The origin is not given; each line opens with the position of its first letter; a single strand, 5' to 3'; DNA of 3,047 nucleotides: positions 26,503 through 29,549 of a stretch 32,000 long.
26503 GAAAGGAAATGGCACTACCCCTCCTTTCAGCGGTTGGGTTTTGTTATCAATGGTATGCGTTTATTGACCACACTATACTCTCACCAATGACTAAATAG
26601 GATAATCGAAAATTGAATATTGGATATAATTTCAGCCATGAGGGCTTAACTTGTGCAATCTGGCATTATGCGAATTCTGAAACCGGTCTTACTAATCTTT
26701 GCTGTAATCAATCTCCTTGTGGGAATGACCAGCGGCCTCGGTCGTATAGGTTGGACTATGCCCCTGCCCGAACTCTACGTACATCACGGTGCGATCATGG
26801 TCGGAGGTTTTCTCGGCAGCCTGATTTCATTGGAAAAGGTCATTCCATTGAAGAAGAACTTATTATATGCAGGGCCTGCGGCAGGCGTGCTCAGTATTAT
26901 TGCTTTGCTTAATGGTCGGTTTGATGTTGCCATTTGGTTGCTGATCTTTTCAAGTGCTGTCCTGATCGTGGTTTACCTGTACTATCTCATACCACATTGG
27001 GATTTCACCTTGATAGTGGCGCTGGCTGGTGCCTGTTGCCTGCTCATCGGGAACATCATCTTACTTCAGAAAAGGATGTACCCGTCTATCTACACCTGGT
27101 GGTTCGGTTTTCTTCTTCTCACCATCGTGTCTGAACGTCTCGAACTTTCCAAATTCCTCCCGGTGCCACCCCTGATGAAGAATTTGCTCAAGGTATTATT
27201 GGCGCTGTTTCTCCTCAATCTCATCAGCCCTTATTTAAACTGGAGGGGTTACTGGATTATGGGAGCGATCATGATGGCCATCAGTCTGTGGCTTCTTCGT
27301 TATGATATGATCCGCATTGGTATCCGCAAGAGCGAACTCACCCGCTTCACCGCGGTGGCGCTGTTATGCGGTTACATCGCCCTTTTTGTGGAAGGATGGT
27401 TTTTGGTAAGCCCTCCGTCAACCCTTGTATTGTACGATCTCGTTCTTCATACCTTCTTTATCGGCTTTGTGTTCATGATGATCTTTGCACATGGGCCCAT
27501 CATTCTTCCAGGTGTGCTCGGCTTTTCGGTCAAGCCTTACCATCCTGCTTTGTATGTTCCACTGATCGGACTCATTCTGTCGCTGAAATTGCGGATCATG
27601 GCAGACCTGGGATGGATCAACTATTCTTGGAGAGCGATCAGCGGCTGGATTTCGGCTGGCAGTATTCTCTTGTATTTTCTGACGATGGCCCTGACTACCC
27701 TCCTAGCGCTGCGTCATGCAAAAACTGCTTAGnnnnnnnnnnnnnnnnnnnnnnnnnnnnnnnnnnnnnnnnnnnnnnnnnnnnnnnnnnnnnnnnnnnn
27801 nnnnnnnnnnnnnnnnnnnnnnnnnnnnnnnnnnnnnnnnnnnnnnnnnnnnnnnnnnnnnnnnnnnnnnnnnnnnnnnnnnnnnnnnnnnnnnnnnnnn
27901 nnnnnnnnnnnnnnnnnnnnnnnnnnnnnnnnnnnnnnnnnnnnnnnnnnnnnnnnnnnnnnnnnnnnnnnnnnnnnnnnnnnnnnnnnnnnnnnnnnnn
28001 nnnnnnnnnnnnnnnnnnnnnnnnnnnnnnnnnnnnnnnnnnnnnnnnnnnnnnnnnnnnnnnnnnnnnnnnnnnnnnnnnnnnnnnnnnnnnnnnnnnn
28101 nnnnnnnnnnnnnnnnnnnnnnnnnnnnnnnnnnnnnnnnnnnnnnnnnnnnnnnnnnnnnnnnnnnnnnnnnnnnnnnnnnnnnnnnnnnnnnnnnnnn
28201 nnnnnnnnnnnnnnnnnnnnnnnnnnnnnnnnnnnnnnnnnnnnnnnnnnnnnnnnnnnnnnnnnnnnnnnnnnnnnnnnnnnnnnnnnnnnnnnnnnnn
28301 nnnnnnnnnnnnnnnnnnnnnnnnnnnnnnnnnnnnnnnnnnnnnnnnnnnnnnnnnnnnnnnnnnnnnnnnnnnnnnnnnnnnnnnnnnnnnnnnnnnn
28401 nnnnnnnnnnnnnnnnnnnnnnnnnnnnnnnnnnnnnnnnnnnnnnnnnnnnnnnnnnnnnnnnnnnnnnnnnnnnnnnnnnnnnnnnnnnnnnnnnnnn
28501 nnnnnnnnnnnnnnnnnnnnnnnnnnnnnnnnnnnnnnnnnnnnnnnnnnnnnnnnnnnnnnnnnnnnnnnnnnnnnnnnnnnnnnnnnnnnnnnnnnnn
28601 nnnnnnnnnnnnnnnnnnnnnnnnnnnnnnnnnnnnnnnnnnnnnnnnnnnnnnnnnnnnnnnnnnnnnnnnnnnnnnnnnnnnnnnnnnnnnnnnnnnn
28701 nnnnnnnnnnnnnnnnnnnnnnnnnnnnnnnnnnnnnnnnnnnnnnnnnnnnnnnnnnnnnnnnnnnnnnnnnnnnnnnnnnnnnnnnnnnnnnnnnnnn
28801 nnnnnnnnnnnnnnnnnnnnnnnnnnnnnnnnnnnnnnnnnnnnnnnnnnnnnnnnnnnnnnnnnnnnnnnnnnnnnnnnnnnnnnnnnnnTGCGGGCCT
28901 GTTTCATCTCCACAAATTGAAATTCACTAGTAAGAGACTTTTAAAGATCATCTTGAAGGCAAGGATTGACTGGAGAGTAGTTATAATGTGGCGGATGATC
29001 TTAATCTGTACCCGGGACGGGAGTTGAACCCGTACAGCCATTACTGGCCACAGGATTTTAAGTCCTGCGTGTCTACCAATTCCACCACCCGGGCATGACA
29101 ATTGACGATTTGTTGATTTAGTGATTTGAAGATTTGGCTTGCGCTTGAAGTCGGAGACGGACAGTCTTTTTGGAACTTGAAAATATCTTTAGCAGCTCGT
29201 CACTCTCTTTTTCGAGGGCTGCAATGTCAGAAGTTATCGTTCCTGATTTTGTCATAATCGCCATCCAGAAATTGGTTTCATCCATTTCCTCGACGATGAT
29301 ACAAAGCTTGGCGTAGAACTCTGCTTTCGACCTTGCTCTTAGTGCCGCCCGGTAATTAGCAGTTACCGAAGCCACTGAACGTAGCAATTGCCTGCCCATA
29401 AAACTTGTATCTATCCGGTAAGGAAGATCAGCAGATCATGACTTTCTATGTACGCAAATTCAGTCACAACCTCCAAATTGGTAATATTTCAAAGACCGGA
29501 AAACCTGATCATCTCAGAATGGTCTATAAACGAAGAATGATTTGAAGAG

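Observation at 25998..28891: Rrf2 (3-Cys) regulator divergent from two translationally coupled 12-TM His-rich membrane proteins of unknown function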

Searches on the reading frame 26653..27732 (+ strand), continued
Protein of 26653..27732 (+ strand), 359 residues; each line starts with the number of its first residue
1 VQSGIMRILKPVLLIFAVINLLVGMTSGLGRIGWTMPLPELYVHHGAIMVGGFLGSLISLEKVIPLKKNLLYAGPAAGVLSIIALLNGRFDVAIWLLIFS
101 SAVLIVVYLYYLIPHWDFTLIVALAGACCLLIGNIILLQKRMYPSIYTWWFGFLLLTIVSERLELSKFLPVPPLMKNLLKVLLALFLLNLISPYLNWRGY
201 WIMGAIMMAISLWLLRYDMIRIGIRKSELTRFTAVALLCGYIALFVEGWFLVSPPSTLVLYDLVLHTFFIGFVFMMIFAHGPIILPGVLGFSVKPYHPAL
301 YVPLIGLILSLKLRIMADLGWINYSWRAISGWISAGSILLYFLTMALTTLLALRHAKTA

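Call 100: search_protein_families(library=pfam, proteins=[L063:4095-5945:-, L028:12247-13635:+], max_evalue=0.001)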
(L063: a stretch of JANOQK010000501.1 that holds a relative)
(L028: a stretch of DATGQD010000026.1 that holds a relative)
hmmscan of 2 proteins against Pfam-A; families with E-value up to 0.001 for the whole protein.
L063:4095-5945:- (616 aa): 2 families
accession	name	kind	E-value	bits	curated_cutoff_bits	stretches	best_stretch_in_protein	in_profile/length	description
PF02867.20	Ribonuc_red_lgC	-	5.2e-09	35.7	23.9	1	309-392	209-300/523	Ribonucleotide reductase, barrel domain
PF21995.1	RNR-II_ins_dom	-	5.9e-05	23.7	27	1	132-201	33-106/107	B12-dependent ribonucleotide reductase, insertion domain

L028:12247-13635:+ (462 aa): 2 families
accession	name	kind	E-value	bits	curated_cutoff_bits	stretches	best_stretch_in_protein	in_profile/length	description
PF04055.27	Radical_SAM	-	6.4e-22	78.9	29.5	1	67-240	1-165/166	Radical SAM superfamily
PF06969.22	HemN_C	-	8.9e-06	26.1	24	1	376-437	2-67/67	HemN C-terminal domain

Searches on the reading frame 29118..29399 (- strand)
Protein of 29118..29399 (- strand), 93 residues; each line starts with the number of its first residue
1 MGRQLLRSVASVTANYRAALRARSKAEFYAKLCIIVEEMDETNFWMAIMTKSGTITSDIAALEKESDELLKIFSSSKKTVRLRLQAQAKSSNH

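Call 7: search_protein_families(library=pfam, proteins=[window:29118-29399:-], max_evalue=0.001)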
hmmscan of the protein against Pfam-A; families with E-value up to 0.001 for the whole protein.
window:29118-29399:- (93 aa): 1 family
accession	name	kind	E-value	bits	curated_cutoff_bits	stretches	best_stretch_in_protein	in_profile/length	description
PF05635.17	23S_rRNA_IVP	-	5.6e-09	36.6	33.8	1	2-73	32-104/106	23S rRNA-intervening sequence protein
